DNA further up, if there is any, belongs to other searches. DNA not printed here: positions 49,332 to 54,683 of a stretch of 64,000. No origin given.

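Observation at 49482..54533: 1683-aa lipoprotein made of about two dozen tandem 40-aa Cys-rich modules (on the order of 200 Cys) plus two PPC-like terminal domains; same module family as the sigma-linked lipoproteins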

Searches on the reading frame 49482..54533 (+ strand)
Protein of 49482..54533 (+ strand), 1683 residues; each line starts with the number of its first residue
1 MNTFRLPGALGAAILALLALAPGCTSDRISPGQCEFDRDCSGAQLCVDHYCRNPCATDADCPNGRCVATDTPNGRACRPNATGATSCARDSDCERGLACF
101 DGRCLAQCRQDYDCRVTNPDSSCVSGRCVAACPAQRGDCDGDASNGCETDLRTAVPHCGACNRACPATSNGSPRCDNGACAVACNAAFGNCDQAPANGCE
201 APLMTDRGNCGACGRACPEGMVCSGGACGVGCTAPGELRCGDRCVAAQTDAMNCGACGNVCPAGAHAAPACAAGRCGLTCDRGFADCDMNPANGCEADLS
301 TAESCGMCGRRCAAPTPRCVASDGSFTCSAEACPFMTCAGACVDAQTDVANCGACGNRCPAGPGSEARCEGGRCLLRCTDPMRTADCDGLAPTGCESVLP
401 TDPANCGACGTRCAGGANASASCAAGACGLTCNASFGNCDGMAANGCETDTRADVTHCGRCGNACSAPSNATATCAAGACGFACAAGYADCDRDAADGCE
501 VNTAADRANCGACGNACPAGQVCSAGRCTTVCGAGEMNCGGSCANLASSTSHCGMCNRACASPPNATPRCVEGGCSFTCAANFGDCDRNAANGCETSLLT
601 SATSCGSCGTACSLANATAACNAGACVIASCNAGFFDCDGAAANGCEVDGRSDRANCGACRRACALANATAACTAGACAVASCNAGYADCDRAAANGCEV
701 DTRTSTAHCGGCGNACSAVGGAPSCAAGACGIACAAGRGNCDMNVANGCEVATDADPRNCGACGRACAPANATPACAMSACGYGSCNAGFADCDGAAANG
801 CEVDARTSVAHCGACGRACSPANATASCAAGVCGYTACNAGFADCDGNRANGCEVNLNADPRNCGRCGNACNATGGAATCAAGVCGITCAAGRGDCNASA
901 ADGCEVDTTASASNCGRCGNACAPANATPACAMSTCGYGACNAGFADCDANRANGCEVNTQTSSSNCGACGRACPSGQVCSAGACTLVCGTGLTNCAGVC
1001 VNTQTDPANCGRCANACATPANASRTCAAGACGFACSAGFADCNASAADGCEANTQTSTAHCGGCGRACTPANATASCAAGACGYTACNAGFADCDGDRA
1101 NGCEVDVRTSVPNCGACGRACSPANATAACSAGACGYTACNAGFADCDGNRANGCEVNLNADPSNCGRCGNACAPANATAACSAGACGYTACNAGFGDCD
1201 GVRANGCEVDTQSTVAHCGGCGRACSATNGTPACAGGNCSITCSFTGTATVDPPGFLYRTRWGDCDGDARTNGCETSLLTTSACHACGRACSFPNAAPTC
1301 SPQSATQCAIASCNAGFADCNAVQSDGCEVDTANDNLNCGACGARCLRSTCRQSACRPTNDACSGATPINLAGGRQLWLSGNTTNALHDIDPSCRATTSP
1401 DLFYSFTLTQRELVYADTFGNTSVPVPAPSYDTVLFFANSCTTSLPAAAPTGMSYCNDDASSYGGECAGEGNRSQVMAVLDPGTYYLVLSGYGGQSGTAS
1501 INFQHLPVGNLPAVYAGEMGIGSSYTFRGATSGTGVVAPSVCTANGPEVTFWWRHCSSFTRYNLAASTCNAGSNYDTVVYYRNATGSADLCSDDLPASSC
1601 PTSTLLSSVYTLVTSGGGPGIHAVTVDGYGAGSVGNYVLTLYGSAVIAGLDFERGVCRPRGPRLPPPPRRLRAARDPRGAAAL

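Call 4: search_protein_families(library=pfam, proteins=[window:49482-54533:+], max_evalue=1)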
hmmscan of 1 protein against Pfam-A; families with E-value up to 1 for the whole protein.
window:49482-54533:+ (1683 aa): 1 family
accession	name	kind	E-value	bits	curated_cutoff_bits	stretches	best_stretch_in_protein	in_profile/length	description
PF04885.19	Stig1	-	9.7e-06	26.4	24.1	7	983-1035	37-85/85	Stigma-specific STIG1-like protein family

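Call 5: search_protein_families(library=ncbifam, proteins=[window:49482-54533:+], max_evalue=1)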
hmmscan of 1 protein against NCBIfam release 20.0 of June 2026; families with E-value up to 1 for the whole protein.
window:49482-54533:+ (1683 aa): 2 families
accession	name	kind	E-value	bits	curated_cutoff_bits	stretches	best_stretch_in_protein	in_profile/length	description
NF041328.1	C_rich_MXAN6577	subfamily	1.3e-79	265.1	100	11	940-1083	20-144/145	MXAN_6577-like cysteine-rich protein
NF038127.1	FDP_fam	subfamily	0.41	11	29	1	1403-1499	20-115/150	DVUA0089 family protein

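Call 14: find_homologous_proteins(query=window:49482-54530:+, max_evalue=0.00001)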
Query window:49482-54530:+ (1683 aa): 2518 proteins with E <= 0.00001 among 8000 candidates; the best 120 are listed.
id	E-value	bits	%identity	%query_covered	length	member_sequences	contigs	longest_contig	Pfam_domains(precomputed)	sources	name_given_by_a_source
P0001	0.0e+0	3679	100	100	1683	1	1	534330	PF04885.20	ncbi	ncbi:MAG: hypothetical protein U0324_10515 [Polyangiales bacterium]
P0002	0.0e+0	2522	66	70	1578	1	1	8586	PF04885.20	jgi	jgi:hypothetical protein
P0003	0.0e+0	1949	61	97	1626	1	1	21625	PF04885.20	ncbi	-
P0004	0.0e+0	1909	35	76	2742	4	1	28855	-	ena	-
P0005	0.0e+0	1902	60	98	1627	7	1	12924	PF04885.20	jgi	jgi:hypothetical protein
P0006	0.0e+0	1823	77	65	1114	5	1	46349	PF04885.20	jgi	jgi:hypothetical protein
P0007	0.0e+0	1794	58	98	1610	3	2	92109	PF04885.20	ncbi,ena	-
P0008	0.0e+0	1791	46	91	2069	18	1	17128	PF04885.20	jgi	-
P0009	0.0e+0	1743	38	75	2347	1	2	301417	-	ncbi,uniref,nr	ncbi:unnamed protein product [Adineta steineri]|uniref:Uncharacterized protein n=1 Tax=Adineta stein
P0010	0.0e+0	1739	58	97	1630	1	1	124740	-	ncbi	ncbi:MAG: hypothetical protein U0324_38870 [Polyangiales bacterium]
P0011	0.0e+0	1732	43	73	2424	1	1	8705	-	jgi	jgi:hypothetical protein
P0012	0.0e+0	1717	50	79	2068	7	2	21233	PF04885.20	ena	-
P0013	0.0e+0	1659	46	80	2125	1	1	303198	PF01839.30,PF13517.13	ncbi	ncbi:MAG: FG-GAP-like repeat-containing protein [Polyangiales bacterium]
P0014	0.0e+0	1655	46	79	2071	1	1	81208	PF01839.30,PF13517.13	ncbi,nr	ncbi:MAG: FG-GAP repeat protein [Deltaproteobacteria bacterium]|nr:FG-GAP repeat protein [Deltaprote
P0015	0.0e+0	1427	44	97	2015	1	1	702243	PF01839.30,PF13517.13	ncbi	ncbi:MAG: FG-GAP-like repeat-containing protein [Polyangiales bacterium]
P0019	0.0e+0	1357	41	73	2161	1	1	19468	PF11617.14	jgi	jgi:hypothetical protein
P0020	0.0e+0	1329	45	73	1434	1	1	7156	PF04885.20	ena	-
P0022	0.0e+0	1264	43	71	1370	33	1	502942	-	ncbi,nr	ncbi:MAG: hypothetical protein EPO40_12125 [Myxococcaceae bacterium]|nr:MAG: hypothetical protein EP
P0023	0.0e+0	1263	49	67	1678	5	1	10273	PF01839.30,PF13517.13,PF04885.20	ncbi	-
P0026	0.0e+0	1205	40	73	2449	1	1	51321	PF01839.30,PF13517.13,PF04885.20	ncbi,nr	ncbi:MAG: hypothetical protein EPO40_03335 [Myxococcaceae bacterium]|nr:MAG: hypothetical protein EP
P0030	0.0e+0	1191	45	75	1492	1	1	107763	-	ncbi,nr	ncbi:MAG: hypothetical protein JNK72_04050 [Myxococcales bacterium]|nr:hypothetical protein [Myxococ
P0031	0.0e+0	1165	47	72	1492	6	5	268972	PF04885.20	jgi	jgi:hypothetical protein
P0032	0.0e+0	1141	40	74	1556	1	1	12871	PF11617.14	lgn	-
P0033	0.0e+0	1137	45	70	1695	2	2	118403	PF04885.20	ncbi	-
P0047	0.0e+0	1038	37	72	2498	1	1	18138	PF22073.3,PF15780.12,PF04885.20,PF24770.2,PF07705.18,PF12371.15,PF22544.3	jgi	-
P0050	0.0e+0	1018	41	73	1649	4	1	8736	PF04885.20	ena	-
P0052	0.0e+0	1018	42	78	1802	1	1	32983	PF11617.14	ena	-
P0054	7.0e-298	1010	44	68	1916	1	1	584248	PF04885.20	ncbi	ncbi:MAG: MXAN_6577-like cysteine-rich protein [Polyangiales bacterium]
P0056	3.4e-297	1008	45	50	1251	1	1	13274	PF04885.20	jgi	jgi:hypothetical protein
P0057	4.3e-297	1007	41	74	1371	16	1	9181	PF04885.20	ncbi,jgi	jgi:hypothetical protein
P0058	4.4e-297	1007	37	91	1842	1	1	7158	PF11617.14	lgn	-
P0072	6.7e-275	934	39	83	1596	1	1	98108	PF04885.20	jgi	-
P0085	7.9e-264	897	38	68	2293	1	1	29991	PF04885.20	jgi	jgi:hypothetical protein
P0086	1.8e-262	893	39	91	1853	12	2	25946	PF11617.14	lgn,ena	-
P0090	2.6e-255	869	53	42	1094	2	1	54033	PF04885.20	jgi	jgi:hypothetical protein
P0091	2.7e-254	866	45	60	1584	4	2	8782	PF04885.20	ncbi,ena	-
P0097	3.3e-245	835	40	56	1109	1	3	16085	PF04885.20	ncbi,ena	-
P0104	1.0e-239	817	42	72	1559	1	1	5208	PF11617.14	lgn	-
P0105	3.0e-239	816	41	72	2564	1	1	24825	PF04885.20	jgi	jgi:hypothetical protein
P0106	4.4e-239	815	38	73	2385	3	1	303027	PF22073.3,PF15780.12,PF07610.18,PF04885.20,PF24770.2,PF22544.3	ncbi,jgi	-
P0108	1.9e-238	813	43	61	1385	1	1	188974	PF11617.14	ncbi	-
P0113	9.7e-236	804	40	60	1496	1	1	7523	PF11617.14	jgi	jgi:hypothetical protein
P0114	5.4e-235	802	41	64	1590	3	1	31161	PF11617.14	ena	-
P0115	6.6e-234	798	41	61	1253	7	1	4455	PF04885.20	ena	-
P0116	8.0e-234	798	44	56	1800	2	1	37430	PF13385.14,PF04885.20,PF03781.23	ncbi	-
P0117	1.5e-233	797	39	76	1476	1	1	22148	PF11617.14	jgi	jgi:hypothetical protein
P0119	4.5e-230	785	41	64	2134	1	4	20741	PF11617.14,PF04885.20,PF21671.3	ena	-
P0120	1.7e-229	783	41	74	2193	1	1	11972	PF22073.3,PF15780.12,PF07610.18,PF24798.3,PF04885.20,PF14874.13,PF24770.2,PF07705.18,PF12371.15,PF22544.3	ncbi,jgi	jgi:hypothetical protein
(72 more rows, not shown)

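Call 24: find_encoding_contigs(protein=P0007, flank=8000, max_places=2)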
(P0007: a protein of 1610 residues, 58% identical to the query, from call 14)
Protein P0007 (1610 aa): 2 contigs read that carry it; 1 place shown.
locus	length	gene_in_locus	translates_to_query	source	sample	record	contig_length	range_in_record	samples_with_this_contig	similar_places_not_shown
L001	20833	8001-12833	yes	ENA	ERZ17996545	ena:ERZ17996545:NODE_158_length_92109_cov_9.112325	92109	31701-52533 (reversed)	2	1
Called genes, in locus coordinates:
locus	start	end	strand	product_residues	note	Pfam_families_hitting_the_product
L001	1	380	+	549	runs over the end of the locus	PF05681:Fumerase, PF05683:Fumerase_C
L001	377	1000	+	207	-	PF00440:TetR_N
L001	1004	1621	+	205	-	PF00440:TetR_N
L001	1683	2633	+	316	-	PF08240:ADH_N, PF00107:ADH_zinc_N, PF13602:ADH_zinc_N_2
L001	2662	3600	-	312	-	-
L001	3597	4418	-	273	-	PF02673:BacA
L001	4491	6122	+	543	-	PF00171:Aldedh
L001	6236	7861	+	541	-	PF12889:DUF3829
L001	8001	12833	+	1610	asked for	PF04885:Stig1 (faint)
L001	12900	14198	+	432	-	PF13393:tRNA-synt_His, PF00587:tRNA-synt_2b, PF13393:tRNA-synt_His, PF03129:HGTP_anticodon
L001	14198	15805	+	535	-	-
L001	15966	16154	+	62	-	-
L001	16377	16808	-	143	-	-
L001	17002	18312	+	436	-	PF01960:ArgJ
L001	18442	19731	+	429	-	PF03109:ABC1, PF01636:APH (faint)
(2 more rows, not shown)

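Call 25: find_encoding_contigs(protein=P0010, flank=8000, max_places=2)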
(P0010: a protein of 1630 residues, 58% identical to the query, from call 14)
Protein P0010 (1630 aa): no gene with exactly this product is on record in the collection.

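Call 26: find_encoding_contigs(protein=P0003, flank=8000, max_places=2)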
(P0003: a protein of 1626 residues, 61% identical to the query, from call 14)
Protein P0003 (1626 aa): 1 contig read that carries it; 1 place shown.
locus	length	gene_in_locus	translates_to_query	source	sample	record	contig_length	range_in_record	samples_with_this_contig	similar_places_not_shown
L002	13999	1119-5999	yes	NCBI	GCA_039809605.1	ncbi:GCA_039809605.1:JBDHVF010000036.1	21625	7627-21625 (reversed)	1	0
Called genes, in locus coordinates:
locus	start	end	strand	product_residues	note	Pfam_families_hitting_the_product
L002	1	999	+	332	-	?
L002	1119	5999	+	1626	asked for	PF04885:Stig1 (faint)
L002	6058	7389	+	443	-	PF13393:tRNA-synt_His, PF00587:tRNA-synt_2b, PF03129:HGTP_anticodon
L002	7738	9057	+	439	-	-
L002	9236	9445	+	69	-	-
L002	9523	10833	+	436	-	PF01960:ArgJ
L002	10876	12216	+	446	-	PF03109:ABC1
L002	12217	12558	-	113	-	-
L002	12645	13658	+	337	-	PF00106:adh_short (faint), PF01073:3Beta_HSD, PF01370:Epimerase, PF04321:RmlD_sub_bind, PF13460:NAD_binding_10, PF16363:GDP_Man_Dehyd, PF07993:NAD_binding_4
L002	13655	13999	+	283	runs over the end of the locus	PF02567:PhzC-PhzF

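Call 55: find_encoding_contigs(protein=P0022, flank=6000, max_places=1)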
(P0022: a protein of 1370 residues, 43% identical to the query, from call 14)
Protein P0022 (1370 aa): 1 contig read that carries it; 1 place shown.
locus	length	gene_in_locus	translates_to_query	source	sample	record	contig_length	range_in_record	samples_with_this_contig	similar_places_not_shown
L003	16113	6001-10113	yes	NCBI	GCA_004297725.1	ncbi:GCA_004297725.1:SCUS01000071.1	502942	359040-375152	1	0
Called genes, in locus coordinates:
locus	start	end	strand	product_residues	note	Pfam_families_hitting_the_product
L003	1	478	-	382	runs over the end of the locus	PF01612:DNA_pol_A_exo1, PF00570:HRDC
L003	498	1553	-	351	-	-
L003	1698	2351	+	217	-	PF00027:cNMP_binding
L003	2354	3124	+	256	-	PF23023:Anti-Pycsar_Apyc1 (weak), PF00753:Lactamase_B (faint), PF12706:Lactamase_B_2, PF02112:PDEase_II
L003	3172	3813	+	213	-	-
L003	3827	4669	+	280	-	PF01039:Carboxyl_trans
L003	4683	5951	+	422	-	PF08245:Mur_ligase_M (weak), PF02875:Mur_ligase_C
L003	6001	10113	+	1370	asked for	-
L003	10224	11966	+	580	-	PF01642:MM_CoA_mutase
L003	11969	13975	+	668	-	PF00069:Pkinase, PF07714:PK_Tyr_Ser-Thr (faint)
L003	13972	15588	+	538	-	PF00069:Pkinase, PF07714:PK_Tyr_Ser-Thr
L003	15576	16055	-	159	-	PF04545:Sigma70_r4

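Call 56: find_encoding_contigs(protein=P0013, flank=6000, max_places=1)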
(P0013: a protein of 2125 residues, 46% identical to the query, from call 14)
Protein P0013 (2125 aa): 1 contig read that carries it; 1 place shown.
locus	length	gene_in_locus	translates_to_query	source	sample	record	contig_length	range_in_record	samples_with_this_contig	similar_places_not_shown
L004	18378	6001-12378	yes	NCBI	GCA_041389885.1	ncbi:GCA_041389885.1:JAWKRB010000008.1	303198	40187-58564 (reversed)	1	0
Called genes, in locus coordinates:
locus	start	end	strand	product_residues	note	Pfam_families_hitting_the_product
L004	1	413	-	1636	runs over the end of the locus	-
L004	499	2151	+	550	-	PF06723:MreB_Mbl (faint), PF00012:HSP70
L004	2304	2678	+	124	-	-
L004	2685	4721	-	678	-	PF14559:TPR_19 (faint), PF07719:TPR_2 (faint), PF13181:TPR_8 (faint)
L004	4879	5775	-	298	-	-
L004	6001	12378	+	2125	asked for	PF01839:FG-GAP (faint), PF13517:FG-GAP_3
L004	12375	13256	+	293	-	-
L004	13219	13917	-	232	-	-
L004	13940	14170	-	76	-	-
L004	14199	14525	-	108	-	-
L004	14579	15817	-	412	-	PF03781:FGE-sulfatase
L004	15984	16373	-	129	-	PF13442:Cytochrome_CBB3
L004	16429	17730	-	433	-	PF00226:DnaJ, PF13428:TPR_14 (faint), PF07719:TPR_2 (faint), PF13432:TPR_16 (weak), PF14559:TPR_19 (weak)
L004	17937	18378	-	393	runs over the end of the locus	PF00069:Pkinase, PF07714:PK_Tyr_Ser-Thr, PF01636:APH (faint)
